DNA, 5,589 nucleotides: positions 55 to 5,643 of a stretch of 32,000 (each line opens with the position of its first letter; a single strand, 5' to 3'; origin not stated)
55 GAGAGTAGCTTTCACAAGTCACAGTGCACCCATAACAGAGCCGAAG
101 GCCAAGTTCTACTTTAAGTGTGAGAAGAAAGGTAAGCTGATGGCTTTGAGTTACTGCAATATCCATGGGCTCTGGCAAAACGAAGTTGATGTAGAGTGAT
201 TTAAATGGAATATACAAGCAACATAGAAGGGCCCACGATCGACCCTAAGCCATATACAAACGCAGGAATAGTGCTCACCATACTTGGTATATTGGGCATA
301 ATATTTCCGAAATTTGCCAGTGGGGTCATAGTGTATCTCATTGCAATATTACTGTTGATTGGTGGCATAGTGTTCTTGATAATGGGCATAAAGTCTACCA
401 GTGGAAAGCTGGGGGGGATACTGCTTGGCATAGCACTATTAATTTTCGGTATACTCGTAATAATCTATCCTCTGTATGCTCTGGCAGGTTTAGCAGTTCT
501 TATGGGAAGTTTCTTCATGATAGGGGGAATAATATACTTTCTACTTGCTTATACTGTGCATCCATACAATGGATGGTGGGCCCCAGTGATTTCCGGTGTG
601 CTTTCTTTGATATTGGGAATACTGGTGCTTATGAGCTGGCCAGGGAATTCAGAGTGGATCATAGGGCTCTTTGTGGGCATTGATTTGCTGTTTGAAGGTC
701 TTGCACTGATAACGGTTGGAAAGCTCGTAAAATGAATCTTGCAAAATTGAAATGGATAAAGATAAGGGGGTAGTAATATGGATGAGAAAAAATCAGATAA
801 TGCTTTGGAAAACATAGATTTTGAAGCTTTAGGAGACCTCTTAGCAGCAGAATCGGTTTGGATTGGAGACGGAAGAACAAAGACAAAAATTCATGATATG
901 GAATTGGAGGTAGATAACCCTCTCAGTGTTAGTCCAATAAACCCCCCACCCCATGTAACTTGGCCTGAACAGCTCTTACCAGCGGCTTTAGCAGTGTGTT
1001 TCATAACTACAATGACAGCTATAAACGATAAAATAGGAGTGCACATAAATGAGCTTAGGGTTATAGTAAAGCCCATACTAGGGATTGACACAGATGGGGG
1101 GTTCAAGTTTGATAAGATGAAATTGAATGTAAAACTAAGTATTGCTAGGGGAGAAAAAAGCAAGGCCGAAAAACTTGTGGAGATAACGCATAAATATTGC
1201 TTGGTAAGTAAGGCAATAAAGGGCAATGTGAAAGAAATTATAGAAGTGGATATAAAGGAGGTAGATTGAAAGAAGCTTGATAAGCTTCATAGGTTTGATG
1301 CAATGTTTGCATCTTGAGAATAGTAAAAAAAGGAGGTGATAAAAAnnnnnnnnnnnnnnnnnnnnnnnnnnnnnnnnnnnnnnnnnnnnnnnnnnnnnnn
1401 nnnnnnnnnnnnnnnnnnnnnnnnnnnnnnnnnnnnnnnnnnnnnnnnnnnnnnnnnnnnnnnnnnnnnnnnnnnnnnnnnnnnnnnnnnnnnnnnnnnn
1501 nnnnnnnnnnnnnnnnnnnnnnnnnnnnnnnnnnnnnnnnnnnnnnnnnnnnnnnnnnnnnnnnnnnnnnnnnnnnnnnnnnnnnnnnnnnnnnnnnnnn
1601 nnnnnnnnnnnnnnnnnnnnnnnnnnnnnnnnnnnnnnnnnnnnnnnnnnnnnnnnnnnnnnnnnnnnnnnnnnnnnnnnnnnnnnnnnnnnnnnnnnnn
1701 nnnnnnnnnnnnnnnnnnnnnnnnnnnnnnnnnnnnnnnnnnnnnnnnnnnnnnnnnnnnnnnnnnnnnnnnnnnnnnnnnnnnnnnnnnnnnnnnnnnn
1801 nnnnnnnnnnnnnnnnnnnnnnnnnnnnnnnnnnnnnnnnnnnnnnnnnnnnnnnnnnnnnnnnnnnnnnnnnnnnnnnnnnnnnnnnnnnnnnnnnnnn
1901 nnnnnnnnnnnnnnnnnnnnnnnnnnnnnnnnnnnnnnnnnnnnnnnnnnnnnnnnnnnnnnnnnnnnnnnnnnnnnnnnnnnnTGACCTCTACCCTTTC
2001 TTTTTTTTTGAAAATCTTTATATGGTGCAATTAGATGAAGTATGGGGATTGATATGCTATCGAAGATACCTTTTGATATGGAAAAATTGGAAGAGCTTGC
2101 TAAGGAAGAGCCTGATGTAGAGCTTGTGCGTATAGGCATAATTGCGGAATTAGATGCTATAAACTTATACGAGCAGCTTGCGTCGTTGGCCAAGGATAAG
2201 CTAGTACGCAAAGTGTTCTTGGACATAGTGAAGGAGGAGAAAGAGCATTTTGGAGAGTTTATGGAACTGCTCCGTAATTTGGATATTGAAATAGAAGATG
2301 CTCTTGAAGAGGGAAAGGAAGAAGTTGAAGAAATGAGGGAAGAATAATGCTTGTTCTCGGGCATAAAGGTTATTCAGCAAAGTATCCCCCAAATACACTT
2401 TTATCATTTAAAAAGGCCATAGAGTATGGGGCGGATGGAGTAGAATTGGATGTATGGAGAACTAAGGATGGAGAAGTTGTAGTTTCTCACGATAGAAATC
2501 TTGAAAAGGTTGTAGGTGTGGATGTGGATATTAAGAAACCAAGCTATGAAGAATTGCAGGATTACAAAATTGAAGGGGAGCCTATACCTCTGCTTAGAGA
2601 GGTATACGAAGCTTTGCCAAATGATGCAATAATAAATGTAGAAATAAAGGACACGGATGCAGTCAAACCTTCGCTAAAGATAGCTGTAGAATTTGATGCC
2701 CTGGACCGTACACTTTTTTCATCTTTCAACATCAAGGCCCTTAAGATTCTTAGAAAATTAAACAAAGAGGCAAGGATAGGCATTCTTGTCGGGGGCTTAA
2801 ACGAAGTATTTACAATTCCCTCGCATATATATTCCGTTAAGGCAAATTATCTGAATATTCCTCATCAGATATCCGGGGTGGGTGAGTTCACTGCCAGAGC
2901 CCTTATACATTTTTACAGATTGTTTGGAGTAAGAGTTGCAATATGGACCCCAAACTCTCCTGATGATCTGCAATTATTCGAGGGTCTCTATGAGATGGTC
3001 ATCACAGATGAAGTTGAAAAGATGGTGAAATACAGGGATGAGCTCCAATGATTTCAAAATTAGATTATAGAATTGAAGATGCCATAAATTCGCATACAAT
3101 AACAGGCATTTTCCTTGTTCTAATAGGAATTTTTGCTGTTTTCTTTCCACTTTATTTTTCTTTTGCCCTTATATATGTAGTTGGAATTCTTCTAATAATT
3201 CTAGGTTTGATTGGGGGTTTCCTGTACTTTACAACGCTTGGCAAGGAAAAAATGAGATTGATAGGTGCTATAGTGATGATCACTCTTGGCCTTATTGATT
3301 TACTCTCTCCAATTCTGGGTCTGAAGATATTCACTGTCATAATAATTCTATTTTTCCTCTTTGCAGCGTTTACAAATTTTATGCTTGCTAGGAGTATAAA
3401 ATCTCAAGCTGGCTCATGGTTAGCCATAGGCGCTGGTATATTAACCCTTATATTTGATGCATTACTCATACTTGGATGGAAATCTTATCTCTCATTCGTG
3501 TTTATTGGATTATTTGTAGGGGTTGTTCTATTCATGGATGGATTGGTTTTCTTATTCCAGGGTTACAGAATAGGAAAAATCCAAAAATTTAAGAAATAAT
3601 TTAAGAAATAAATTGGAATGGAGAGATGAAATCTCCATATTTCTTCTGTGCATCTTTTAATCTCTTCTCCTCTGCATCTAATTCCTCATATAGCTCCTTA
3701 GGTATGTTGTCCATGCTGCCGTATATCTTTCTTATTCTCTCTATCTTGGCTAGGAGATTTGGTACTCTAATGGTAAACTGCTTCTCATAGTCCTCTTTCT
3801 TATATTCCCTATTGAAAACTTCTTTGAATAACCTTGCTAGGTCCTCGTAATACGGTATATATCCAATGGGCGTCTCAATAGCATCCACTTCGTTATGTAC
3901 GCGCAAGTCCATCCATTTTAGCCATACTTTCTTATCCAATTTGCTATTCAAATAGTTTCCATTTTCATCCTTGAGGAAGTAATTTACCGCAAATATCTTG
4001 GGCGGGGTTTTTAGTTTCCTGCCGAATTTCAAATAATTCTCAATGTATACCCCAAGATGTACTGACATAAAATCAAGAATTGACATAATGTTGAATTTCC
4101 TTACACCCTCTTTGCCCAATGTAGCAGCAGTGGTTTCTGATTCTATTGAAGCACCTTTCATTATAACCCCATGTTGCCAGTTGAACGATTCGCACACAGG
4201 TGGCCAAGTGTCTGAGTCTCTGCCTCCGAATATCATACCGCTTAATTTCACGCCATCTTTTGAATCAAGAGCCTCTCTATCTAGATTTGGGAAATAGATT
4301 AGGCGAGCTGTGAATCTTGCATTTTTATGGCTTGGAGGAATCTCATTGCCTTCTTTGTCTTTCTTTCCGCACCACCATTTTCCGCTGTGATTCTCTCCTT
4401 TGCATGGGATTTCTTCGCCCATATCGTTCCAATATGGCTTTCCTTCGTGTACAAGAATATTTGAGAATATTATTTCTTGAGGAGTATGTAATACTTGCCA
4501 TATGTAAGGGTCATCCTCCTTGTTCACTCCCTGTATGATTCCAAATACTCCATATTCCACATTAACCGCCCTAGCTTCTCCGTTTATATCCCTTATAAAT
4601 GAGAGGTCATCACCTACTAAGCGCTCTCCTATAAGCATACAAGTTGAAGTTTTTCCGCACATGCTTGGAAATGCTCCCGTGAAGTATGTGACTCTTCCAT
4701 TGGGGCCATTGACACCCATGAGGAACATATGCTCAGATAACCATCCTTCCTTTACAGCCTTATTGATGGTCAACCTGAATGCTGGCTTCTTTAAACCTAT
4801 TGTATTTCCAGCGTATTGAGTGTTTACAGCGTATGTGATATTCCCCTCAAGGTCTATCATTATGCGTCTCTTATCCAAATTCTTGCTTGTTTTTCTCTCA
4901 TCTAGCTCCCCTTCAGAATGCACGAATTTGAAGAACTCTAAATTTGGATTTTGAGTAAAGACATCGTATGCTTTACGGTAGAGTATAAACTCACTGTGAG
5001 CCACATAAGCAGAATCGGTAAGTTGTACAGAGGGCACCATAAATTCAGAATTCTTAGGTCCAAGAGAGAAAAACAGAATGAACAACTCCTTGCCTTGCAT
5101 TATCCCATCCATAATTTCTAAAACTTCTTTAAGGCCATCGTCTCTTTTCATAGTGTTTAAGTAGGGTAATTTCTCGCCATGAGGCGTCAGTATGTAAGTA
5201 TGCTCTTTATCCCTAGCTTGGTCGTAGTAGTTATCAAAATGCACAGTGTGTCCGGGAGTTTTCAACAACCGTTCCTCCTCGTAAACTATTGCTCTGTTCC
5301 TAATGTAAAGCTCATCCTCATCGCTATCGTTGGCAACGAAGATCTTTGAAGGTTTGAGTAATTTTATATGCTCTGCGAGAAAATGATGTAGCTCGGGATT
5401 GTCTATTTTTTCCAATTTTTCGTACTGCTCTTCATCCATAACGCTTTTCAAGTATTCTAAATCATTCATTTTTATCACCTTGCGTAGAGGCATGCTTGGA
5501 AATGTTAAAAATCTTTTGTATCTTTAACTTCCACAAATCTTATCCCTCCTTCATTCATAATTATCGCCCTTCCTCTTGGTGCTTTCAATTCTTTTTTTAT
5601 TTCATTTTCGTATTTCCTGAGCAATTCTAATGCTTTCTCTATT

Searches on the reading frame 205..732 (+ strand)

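Call 51: search_protein_families(library=pfam, proteins=[window:205-732:+], max_evalue=0.00001)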
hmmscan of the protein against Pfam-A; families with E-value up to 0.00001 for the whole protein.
window:205-732:+ (176 aa): 1 family
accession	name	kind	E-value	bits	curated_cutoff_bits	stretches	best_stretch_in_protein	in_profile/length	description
PF03729.18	DUF308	-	1.2e-16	61.2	25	2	73-142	1-72/73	Short repeat of unknown function (DUF308)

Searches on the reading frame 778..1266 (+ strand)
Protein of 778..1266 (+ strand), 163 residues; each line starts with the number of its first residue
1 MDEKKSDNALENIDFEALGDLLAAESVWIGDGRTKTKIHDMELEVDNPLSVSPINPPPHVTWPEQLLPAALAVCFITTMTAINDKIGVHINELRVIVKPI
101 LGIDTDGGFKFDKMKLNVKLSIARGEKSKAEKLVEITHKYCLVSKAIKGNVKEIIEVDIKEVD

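Call 51: search_protein_families(library=pfam, proteins=[window:778-1266:+], max_evalue=0.00001)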
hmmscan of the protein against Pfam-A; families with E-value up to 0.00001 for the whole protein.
window:778-1266:+ (163 aa): 1 family
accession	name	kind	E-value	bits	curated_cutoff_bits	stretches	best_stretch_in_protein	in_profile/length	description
PF02566.24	OsmC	-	1.5e-15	57.9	27.5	1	63-152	8-96/100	OsmC-like protein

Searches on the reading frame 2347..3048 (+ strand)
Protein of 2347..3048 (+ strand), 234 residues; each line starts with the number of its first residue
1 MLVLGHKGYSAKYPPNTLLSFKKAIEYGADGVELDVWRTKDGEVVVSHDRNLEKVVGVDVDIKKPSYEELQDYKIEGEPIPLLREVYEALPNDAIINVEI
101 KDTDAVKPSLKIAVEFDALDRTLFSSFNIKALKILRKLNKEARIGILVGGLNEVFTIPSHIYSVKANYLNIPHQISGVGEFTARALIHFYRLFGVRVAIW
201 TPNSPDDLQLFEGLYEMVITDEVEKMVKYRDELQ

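Call 51: search_protein_families(library=pfam, proteins=[window:2347-3048:+], max_evalue=0.00001)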
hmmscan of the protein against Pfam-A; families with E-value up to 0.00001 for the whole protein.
window:2347-3048:+ (234 aa): 1 family
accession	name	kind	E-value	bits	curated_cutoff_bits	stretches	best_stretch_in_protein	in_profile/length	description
PF03009.23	GDPD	-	2e-33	117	23.6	1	6-224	1-243/244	Glycerophosphoryl diester phosphodiesterase family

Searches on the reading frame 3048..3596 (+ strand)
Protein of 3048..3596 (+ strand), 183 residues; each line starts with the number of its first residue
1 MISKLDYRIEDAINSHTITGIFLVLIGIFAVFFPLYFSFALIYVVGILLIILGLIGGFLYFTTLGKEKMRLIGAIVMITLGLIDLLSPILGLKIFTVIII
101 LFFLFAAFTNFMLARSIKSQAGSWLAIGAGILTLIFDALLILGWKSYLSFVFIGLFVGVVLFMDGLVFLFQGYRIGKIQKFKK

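Call 51: search_protein_families(library=pfam, proteins=[window:3048-3596:+], max_evalue=0.00001)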
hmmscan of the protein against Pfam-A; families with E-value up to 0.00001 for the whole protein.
window:3048-3596:+ (183 aa): 1 family
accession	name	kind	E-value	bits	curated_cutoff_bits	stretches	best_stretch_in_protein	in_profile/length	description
PF03729.18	DUF308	-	1.4e-09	38.5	25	1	18-83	1-70/73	Short repeat of unknown function (DUF308)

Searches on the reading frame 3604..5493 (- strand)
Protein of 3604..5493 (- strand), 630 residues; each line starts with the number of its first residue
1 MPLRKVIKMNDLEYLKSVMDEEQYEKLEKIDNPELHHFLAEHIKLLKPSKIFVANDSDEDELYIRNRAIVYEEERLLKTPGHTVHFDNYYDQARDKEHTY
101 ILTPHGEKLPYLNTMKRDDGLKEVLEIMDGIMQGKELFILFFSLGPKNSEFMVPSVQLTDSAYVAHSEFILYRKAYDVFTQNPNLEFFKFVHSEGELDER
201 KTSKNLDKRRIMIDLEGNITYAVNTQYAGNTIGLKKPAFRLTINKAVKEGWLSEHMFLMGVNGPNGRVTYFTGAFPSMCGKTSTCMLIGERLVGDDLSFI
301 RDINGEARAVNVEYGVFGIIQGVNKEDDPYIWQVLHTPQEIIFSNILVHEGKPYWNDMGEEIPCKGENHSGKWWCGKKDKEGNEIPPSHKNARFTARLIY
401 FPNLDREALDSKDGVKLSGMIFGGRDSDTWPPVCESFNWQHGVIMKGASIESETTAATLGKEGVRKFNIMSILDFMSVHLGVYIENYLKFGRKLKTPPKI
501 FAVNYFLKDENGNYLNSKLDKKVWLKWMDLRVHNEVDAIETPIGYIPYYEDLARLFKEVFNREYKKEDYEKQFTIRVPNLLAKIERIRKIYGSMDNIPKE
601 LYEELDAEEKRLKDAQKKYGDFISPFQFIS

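Call 51: search_protein_families(library=pfam, proteins=[window:3604-5493:-], max_evalue=0.00001)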
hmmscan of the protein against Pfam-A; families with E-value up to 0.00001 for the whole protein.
window:3604-5493:- (630 aa): 3 families
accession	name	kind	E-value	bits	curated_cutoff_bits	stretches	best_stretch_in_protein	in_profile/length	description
PF00821.23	PEPCK_GTP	-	2.2e-111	372.6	23.8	1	251-611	1-357/357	Phosphoenolpyruvate carboxykinase C-terminal P-loop domain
PF17297.7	PEPCK_N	-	2.9e-58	197.5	23.8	1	38-246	2-217/218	Phosphoenolpyruvate carboxykinase N-terminal domain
PF01293.25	PEPCK_ATP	-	3.4e-06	26.5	26.5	1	124-351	74-287/465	Phosphoenolpyruvate carboxykinase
